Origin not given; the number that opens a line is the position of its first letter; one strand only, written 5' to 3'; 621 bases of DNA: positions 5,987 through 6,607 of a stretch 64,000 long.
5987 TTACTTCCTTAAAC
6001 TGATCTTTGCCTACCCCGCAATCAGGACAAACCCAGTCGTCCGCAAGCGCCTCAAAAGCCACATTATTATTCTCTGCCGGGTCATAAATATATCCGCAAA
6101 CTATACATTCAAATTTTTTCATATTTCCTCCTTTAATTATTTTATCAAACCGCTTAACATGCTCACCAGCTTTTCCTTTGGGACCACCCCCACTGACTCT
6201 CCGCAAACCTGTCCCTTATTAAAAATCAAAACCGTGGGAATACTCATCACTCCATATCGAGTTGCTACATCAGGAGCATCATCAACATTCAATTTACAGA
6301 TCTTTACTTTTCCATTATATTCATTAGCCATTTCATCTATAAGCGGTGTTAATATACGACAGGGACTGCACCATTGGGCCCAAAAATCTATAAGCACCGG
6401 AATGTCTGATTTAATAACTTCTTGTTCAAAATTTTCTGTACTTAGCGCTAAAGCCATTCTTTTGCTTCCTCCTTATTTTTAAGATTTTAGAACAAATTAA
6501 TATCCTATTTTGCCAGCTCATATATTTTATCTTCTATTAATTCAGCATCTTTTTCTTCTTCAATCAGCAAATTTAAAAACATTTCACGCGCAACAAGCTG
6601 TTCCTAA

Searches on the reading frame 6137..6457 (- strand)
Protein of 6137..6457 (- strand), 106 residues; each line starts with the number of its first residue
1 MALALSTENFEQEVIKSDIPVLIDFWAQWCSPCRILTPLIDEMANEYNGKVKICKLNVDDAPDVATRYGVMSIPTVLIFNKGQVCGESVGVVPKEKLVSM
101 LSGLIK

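Call 42: search_protein_families(library=pfam, proteins=[window:6137-6457:-], max_evalue=0.0001)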
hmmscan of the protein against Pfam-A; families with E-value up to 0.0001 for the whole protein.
window:6137-6457:- (106 aa): 5 families
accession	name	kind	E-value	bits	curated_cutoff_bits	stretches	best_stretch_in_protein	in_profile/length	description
PF00085.26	Thioredoxin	-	1.3e-30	105.8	23.5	1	4-101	4-101/103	Thioredoxin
PF13905.12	Thioredoxin_8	-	1.5e-08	35.3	27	1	20-60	3-45/94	Thioredoxin-like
PF13098.12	Thioredoxin_2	-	6.4e-07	30.1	27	1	20-101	7-104/104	Thioredoxin-like domain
PF13192.12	Thioredoxin_3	-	4.7e-06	27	24.8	1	30-96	10-69/76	Thioredoxin domain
PF14595.12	Thioredoxin_9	-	1.6e-05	25.2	25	1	15-82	39-107/129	Thioredoxin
